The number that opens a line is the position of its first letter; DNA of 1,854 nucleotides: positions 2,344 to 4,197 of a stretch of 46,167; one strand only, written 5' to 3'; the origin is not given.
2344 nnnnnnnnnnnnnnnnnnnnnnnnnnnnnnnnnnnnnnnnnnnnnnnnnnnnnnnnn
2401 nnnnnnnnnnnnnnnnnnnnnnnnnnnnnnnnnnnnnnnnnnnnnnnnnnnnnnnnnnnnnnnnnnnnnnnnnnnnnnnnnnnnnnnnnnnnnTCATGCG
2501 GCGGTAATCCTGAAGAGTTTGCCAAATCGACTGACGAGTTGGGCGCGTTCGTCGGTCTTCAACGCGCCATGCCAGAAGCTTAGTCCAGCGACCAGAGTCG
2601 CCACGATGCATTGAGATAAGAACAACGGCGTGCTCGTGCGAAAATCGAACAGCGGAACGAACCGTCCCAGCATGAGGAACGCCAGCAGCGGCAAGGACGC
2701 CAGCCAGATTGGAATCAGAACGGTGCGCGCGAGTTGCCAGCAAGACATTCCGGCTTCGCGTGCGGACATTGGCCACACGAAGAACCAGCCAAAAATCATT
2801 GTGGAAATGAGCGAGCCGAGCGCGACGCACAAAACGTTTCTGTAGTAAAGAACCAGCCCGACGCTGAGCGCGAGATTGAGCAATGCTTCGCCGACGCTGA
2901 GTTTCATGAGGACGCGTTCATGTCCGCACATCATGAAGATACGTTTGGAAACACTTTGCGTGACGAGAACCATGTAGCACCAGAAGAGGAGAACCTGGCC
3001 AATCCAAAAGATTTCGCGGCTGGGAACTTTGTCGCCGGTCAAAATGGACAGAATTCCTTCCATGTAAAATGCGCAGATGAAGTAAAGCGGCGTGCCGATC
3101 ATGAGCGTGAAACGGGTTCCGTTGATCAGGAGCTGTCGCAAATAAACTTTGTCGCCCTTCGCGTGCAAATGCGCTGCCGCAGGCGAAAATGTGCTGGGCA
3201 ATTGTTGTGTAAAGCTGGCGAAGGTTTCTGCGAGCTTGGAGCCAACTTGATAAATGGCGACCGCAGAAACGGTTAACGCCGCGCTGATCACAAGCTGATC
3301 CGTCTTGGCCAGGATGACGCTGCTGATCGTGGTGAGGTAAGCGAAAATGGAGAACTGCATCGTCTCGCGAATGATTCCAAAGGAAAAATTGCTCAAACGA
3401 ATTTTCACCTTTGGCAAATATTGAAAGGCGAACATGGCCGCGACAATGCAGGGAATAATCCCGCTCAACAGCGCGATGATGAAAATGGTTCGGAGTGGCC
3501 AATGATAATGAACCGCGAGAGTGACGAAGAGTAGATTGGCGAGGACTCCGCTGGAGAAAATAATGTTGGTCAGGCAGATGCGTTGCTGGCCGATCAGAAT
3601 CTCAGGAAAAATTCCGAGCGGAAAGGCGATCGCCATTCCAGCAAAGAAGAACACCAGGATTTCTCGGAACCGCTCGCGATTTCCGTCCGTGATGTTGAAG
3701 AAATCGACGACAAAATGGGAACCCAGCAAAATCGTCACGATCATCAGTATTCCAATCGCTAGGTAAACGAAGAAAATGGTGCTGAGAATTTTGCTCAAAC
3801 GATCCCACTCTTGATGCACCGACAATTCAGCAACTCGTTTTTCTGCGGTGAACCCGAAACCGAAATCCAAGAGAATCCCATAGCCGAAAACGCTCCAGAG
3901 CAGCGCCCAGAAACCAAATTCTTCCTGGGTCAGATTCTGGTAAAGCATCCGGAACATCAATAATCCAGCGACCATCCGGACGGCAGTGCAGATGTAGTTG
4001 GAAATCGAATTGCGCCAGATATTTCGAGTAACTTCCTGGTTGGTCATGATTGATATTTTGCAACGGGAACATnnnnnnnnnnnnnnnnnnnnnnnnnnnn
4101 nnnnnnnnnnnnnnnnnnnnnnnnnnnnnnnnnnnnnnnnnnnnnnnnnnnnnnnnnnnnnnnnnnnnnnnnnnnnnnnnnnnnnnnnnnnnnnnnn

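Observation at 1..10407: Nine translationally coupled genes link a partner-switching module to an NRPS-like aminoacyl loader inside a glycan assembly/export cassette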

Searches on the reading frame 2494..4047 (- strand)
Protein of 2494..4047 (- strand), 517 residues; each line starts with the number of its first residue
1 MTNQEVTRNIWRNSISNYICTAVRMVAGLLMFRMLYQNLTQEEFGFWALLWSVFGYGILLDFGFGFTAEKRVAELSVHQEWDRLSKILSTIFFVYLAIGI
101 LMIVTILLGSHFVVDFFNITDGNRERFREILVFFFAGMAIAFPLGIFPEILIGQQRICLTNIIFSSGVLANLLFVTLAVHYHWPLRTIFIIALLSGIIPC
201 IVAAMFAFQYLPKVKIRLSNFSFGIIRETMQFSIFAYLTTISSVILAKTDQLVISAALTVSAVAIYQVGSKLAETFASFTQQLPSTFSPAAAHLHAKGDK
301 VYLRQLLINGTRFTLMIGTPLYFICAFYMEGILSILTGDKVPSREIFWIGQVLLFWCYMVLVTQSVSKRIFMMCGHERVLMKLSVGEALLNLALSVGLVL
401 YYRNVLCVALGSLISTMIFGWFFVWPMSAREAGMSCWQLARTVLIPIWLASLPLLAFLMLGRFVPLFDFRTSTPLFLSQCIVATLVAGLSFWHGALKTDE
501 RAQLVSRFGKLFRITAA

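Call 5: search_protein_families(library=pfam, proteins=[window:2494-4047:-], max_evalue=0.01)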
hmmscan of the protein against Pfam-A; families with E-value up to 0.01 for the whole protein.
window:2494-4047:- (517 aa): 3 families
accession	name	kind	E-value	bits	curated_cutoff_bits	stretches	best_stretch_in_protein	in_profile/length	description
PF13440.11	Polysacc_synt_3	-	7.5e-11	42.2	23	1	39-340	6-287/293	Polysaccharide biosynthesis protein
PF01943.22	Polysacc_synt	-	2.4e-10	40.7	28.2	1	10-275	1-253/274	Polysaccharide biosynthesis protein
PF01554.23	MatE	-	8.4e-06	26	24.9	2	245-395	11-159/161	MatE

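Call 9: search_protein_families(library=ncbifam, proteins=[window:2494-4047:-], max_evalue=0.01)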
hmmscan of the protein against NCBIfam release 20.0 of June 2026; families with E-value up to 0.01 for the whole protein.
window:2494-4047:- (517 aa): 2 families
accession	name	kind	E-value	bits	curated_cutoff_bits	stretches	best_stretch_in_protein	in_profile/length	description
NF041503.1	WZX_like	subfamily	9.2e-13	48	300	1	17-349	2-352/429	O-unit flippase-like protein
TIGR00797.1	matE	subfamily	0.0048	15.8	147.4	1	28-180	233-386/396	MATE family efflux transporter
